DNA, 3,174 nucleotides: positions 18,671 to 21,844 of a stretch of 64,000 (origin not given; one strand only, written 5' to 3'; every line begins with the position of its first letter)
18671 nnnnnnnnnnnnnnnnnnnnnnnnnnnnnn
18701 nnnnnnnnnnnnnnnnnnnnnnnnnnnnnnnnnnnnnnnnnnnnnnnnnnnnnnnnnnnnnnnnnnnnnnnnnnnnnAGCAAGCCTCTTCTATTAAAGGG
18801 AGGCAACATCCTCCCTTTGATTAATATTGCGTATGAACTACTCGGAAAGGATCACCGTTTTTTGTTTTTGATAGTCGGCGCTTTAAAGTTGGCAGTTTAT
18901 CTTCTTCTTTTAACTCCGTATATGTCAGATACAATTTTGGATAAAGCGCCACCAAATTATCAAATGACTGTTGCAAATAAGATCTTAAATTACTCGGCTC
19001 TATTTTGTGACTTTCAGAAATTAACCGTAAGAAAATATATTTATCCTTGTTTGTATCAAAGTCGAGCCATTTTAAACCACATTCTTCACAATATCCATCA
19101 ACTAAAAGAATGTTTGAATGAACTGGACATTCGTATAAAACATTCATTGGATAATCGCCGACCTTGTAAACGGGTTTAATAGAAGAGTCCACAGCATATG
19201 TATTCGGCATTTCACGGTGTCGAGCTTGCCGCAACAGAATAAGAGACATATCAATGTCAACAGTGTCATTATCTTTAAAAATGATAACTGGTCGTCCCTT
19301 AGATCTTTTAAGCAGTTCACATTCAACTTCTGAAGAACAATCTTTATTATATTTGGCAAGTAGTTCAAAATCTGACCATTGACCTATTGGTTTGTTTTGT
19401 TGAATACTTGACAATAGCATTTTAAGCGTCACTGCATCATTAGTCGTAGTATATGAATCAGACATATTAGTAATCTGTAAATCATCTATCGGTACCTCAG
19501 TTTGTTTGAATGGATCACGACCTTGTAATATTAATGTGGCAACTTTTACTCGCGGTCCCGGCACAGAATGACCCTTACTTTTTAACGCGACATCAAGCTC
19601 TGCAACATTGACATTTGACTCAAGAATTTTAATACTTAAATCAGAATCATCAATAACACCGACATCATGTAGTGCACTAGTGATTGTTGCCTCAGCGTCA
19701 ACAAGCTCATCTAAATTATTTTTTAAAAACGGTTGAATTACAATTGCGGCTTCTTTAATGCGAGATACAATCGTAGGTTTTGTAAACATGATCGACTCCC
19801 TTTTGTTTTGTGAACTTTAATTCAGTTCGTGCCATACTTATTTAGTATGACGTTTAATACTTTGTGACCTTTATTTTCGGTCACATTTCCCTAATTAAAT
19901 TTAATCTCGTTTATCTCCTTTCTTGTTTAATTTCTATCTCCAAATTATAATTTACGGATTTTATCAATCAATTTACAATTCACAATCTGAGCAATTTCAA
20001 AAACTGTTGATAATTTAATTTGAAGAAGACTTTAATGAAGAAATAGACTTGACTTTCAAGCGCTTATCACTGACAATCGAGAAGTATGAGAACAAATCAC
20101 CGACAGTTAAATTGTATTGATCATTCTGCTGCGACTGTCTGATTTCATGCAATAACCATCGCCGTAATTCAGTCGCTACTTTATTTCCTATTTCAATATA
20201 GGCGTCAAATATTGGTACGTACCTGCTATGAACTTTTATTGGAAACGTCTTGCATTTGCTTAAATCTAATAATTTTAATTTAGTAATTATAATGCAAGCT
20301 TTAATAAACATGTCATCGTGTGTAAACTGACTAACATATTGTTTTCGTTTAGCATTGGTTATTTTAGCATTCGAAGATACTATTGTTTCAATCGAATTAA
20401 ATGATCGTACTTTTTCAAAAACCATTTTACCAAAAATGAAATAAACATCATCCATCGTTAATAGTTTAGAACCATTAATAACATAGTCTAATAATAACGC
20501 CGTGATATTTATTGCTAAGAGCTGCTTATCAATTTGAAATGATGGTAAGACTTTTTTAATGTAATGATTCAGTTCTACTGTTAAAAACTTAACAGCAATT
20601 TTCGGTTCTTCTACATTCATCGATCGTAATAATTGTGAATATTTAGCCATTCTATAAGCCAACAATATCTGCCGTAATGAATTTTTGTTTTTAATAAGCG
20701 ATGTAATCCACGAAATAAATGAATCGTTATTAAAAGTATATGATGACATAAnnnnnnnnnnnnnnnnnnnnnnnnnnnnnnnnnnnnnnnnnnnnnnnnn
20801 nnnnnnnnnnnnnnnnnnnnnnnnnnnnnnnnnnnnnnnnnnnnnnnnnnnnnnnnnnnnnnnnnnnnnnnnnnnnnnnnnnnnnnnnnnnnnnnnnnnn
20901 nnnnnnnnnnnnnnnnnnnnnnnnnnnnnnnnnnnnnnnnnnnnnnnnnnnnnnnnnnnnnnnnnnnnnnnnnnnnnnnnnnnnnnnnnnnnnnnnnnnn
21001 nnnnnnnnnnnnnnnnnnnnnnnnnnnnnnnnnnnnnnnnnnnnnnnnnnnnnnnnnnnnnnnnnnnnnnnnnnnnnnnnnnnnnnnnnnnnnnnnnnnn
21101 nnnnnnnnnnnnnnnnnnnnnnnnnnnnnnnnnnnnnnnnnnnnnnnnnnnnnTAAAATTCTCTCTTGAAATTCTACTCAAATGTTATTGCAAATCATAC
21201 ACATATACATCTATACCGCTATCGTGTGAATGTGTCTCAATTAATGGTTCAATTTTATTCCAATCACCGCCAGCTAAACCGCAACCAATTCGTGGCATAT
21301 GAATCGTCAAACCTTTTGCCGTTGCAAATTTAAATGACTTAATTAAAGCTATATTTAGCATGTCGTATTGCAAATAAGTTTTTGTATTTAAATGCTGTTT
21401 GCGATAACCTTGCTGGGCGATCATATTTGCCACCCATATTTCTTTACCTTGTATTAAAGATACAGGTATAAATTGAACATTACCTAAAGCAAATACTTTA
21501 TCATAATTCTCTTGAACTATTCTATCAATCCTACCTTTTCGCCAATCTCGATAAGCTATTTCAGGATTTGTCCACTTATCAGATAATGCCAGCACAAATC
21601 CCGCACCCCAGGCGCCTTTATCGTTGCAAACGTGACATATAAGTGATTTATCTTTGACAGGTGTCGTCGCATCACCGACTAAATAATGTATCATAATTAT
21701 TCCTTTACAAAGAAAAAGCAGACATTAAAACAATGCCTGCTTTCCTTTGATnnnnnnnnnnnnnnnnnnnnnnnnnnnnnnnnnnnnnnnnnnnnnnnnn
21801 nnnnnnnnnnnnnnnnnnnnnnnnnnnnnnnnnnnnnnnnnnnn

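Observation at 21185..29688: NAD+ salvage / ADP-ribose processing gene set (PncA-like, NadE, macro, Nudix)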

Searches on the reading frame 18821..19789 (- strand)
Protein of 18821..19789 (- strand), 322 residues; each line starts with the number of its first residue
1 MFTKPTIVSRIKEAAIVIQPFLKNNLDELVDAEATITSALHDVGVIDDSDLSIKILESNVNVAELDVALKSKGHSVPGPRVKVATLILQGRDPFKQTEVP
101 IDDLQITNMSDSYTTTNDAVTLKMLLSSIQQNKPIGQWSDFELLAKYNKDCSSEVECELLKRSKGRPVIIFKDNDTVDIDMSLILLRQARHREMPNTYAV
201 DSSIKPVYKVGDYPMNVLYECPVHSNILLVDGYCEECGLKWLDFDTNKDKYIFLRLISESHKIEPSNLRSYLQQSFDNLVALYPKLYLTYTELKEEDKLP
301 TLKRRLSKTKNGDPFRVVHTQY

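Call 9: search_protein_families(library=pfam, proteins=[window:18821-19789:-], max_evalue=0.01)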
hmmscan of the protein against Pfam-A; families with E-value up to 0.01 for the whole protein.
window:18821-19789:- (322 aa): 0 families

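Call 79: search_solved_structures(query=window:18821-19789:-, max_evalue=1)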
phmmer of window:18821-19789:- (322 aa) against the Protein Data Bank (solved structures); distinct sequences matched with E-value up to 1: 1.
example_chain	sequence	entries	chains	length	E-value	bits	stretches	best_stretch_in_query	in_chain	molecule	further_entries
1b7b_A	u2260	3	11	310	0.15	14.6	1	14-97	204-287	CARBAMATE KINASE | CARBAMATE KINASE 1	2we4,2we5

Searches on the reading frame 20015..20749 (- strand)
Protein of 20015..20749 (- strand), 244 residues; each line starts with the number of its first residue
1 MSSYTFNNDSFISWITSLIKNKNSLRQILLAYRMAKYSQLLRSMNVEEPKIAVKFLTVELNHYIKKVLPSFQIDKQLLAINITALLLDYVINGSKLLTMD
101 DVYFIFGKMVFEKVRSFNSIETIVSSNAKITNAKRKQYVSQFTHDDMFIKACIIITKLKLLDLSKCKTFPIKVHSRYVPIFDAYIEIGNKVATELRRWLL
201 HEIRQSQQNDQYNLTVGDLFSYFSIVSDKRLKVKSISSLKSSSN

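Call 9: search_protein_families(library=pfam, proteins=[window:20015-20749:-], max_evalue=0.01)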
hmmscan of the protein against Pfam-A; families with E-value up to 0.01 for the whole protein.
window:20015-20749:- (244 aa): 0 families

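Call 80: search_solved_structures(query=window:20015-20749:-, max_evalue=1)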
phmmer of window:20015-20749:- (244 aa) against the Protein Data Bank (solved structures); distinct sequences matched with E-value up to 1: 0.

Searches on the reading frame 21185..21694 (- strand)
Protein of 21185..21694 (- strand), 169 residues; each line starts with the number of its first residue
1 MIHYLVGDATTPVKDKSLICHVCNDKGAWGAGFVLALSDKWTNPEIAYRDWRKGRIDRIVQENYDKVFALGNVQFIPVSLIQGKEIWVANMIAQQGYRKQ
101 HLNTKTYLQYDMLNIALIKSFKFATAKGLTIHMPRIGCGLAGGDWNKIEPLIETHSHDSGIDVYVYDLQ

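Call 3: search_protein_families(library=pfam, proteins=[window:21185-21694:-], max_evalue=0.01)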
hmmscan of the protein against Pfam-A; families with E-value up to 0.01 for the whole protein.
window:21185-21694:- (169 aa): 0 families

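Call 4: search_protein_families(library=ncbifam, proteins=[window:21185-21694:-], max_evalue=0.01)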
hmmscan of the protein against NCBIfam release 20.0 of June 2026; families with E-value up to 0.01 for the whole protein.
window:21185-21694:- (169 aa): 1 family
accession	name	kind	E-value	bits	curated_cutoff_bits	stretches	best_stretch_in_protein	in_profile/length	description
NF048014.1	antitoxin_DarG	equivalog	6.6e-05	22.3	250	1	127-167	106-147/338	type II toxin-antitoxin system antitoxin DNA ADP-ribosyl glycohydrolase DarG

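Call 6: search_protein_families(library=phrogs, proteins=[window:21185-21694:-], max_evalue=0.01)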
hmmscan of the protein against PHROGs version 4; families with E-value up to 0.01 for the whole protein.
window:21185-21694:- (169 aa): 3 families
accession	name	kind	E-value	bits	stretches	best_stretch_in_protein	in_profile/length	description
phrog_335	-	other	7.6e-28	98.8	1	1-167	55-204/422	phosphatase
phrog_15329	-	unknown function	3.5e-06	28.3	1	125-155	60-90/104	-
phrog_30914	-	unknown function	0.0023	17.9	1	82-165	69-146/371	-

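Call 12: search_solved_structures(query=window:21185-21694:-, max_evalue=1, show_alignments=2)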
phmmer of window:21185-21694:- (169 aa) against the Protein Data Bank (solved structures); distinct sequences matched with E-value up to 1: 15.
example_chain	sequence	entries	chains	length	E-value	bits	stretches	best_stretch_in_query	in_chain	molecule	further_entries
5e3b_A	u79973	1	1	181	6e-35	123.9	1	2-167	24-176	Macrodomain protein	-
2afc_A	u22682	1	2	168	2.6e-32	115.3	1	2-168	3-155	conserved hypothetical protein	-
2fg1_A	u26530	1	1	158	3.5e-32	114.9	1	2-168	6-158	conserved hypothetical protein BT1257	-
7enn_K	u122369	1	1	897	6.2e-08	35.9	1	2-166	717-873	Chromodomain-helicase-DNA-binding protein 1-like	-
7otq_K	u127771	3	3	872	8.2e-08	35.5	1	2-166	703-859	Chromodomain-helicase-DNA-binding protein 1-like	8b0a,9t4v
7epu_B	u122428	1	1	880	8.2e-08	35.5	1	2-166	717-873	Chromodomain-helicase-DNA-binding protein 1-like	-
6lfu_A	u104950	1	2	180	2.7e-06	30.5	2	2-48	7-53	ADP-ribose 1''-phosphate phosphatase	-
6lft_A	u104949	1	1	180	7.2e-06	29.2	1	2-48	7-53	ADP-ribose 1''-phosphate phosphatase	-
6lfq_A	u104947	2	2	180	1.9e-05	27.8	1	2-48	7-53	ADP-ribose 1''-phosphate phosphatase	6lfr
6lfs_A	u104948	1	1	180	0.00044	23.3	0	122-164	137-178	ADP-ribose 1''-phosphate phosphatase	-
4j5r_A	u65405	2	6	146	0.0037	20.3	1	124-167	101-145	O-acetyl-ADP-ribose deacetylase 1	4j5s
4j5q_A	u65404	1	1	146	0.0037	20.3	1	124-167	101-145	O-acetyl-ADP-ribose deacetylase 1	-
2eee_A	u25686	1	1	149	0.004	20.2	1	124-167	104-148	Uncharacterized protein C6orf130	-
2l8r_A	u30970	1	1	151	0.0042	20.1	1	124-167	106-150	Uncharacterized protein C6orf130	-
2lgr_A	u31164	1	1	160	0.0051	19.9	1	124-167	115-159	Uncharacterized protein C6orf130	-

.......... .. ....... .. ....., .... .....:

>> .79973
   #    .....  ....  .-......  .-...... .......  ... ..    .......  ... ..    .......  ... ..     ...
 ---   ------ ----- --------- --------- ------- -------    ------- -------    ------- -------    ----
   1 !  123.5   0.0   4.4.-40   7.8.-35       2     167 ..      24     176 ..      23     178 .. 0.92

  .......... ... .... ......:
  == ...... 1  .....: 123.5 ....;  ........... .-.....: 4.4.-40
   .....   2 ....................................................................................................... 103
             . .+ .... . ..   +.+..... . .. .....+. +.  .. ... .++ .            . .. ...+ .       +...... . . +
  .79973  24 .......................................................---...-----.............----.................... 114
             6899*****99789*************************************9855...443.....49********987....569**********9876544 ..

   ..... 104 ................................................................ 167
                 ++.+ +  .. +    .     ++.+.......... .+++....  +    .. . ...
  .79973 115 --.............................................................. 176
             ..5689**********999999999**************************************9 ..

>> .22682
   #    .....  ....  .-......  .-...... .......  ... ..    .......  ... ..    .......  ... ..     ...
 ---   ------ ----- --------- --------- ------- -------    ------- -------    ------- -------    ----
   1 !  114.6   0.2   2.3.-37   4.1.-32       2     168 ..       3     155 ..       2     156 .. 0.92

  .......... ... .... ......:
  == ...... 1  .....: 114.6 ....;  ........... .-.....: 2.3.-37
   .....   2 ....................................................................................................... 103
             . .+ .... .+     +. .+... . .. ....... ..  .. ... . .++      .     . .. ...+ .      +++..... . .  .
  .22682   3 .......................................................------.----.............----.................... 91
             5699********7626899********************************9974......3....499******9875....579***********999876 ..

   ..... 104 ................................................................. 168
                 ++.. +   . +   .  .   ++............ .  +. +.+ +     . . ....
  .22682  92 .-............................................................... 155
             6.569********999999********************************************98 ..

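Call 38: search_protein_families(library=padloc, proteins=[window:21185-21694:-], max_evalue=0.01)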
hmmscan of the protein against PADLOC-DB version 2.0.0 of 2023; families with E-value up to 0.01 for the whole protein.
window:21185-21694:- (169 aa): 1 family
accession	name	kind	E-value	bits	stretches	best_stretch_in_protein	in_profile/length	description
PDLC02990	DarG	-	1.5e-05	22.6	1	130-167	107-144/329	-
